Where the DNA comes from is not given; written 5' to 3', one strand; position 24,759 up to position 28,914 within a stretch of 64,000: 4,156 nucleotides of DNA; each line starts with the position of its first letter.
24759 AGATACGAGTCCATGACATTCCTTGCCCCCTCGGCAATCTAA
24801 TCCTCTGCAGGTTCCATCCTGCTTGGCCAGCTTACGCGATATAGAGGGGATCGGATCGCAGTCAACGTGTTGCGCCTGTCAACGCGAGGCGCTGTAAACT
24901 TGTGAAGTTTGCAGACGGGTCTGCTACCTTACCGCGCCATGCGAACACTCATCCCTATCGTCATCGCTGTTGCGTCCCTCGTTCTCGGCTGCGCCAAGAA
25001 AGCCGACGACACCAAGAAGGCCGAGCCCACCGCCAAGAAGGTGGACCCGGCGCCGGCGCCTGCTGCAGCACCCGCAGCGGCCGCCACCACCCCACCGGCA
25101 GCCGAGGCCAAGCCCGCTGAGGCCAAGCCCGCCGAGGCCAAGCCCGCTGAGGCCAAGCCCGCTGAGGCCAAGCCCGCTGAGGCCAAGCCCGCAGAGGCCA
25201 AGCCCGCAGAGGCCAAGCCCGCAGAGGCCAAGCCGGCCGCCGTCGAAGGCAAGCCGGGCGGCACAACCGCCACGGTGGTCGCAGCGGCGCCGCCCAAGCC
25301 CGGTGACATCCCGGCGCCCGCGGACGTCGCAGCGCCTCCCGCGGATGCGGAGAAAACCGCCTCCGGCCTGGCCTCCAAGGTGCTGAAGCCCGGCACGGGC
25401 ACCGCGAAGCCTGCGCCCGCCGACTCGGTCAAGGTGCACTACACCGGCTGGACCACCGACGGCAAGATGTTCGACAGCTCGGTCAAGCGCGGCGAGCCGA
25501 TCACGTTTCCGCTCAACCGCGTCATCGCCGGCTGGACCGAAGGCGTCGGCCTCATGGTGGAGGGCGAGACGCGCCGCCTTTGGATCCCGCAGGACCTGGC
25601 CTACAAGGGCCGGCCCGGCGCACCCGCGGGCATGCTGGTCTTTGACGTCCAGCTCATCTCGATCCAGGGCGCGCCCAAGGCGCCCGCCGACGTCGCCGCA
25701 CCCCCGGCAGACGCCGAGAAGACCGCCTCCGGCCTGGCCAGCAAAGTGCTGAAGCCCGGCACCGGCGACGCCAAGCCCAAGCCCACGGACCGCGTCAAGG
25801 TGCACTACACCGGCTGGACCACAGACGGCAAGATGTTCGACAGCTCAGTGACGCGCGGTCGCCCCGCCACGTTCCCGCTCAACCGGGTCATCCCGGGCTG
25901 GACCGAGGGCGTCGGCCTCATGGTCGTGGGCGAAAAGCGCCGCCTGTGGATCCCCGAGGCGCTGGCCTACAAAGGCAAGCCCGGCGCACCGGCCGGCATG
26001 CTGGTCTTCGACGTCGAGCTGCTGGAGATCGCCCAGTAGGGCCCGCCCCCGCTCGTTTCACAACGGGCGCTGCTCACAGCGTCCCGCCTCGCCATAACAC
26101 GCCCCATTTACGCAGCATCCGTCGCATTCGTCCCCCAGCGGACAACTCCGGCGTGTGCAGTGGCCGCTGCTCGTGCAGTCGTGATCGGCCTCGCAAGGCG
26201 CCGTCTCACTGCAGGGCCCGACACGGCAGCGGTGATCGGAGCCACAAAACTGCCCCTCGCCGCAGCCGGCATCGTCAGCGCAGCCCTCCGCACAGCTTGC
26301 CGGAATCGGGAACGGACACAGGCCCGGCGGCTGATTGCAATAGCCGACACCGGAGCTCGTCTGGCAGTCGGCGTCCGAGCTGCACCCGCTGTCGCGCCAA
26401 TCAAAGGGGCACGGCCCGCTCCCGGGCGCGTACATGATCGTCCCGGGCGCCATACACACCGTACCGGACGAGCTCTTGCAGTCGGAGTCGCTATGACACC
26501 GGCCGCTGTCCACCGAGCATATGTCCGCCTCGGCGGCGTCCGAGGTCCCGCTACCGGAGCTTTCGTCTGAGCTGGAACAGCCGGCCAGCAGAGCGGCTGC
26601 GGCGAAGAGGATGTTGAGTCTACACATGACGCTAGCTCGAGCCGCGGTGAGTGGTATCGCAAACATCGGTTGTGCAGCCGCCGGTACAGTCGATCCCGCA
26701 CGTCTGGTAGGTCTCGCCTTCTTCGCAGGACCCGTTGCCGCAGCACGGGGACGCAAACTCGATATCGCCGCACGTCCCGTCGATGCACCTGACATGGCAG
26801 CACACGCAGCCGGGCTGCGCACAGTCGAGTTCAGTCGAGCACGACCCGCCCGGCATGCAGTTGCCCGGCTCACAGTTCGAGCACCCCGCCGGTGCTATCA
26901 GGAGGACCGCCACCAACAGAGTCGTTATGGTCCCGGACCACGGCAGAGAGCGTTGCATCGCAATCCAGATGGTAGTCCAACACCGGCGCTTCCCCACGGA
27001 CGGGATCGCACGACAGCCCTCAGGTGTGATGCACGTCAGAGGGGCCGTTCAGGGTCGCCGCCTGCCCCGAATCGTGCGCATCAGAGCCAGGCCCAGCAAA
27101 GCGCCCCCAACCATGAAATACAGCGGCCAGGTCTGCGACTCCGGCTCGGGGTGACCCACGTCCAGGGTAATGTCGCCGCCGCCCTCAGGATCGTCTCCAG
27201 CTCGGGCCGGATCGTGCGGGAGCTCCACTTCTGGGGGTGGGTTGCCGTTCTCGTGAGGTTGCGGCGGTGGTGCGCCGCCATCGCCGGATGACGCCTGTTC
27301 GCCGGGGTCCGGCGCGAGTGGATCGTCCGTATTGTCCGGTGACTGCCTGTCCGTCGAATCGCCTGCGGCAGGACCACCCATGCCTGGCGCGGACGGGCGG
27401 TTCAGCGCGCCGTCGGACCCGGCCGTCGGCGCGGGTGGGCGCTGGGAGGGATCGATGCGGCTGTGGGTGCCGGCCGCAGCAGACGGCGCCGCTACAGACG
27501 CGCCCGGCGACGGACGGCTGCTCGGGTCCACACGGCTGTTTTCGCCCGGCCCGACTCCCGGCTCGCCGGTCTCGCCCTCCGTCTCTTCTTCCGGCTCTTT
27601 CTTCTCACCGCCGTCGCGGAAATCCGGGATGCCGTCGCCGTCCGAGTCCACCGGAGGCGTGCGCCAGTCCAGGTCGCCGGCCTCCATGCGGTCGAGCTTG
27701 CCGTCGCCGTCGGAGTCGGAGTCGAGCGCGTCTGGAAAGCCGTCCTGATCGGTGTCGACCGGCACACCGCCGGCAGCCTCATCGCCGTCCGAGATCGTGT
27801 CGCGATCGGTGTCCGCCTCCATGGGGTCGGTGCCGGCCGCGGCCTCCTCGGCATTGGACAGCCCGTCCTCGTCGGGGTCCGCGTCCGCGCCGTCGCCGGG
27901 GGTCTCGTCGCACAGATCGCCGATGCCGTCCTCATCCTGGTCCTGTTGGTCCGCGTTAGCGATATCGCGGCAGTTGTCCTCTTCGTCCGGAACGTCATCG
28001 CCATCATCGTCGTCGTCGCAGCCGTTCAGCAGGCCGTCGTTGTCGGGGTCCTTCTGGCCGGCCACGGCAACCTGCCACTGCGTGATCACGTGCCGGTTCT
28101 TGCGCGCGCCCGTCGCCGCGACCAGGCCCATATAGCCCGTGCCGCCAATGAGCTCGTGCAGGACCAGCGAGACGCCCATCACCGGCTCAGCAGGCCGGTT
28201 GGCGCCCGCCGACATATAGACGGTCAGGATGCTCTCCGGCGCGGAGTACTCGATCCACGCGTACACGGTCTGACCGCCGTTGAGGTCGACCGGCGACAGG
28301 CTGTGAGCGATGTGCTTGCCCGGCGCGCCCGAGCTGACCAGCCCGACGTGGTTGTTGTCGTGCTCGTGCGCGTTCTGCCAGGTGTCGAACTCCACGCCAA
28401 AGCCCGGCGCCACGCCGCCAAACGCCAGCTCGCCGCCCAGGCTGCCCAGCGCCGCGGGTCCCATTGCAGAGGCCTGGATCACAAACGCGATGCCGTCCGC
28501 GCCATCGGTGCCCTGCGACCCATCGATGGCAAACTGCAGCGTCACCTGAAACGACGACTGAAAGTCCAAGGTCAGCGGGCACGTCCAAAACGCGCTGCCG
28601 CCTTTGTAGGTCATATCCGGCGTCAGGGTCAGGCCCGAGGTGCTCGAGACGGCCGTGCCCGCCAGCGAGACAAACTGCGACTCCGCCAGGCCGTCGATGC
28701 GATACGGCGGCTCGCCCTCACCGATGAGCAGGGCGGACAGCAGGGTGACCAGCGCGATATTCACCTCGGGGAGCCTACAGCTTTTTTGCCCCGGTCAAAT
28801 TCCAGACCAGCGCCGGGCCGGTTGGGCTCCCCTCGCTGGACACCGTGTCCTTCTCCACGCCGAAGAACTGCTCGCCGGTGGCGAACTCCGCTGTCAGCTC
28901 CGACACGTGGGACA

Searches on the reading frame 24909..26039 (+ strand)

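Call 83: search_protein_families(library=pfam, proteins=[window:24909-26039:+], max_evalue=0.0001)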
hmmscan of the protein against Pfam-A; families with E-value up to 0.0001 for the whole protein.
window:24909-26039:+ (376 aa): 1 family
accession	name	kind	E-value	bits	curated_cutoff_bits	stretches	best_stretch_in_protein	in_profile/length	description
PF00254.34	FKBP_C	-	1.4e-48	163.6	21.1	2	287-372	2-94/94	FKBP-type peptidyl-prolyl cis-trans isomerase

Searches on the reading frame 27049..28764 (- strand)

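Call 83: search_protein_families(library=pfam, proteins=[window:27049-28764:-], max_evalue=0.0001)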
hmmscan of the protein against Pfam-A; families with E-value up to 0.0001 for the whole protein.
window:27049-28764:- (571 aa): 4 families
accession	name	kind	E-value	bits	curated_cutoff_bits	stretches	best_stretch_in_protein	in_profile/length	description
PF00139.26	Lectin_legB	-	1.5e-25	90.6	26.3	1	31-242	16-244/250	Legume lectin domain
PF18483.9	Lectin_L-type_dom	-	2.7e-21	76.9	78.3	1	33-227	11-211/215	Legume lectin beta-barrel domain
PF18884.5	TSP3_bac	-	8.5e-07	29.2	25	1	296-315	1-20/22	Bacterial TSP3 repeat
PF03388.20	Lectin_leg-like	-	4.4e-06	26.7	24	1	19-139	11-123/230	Legume-like lectin family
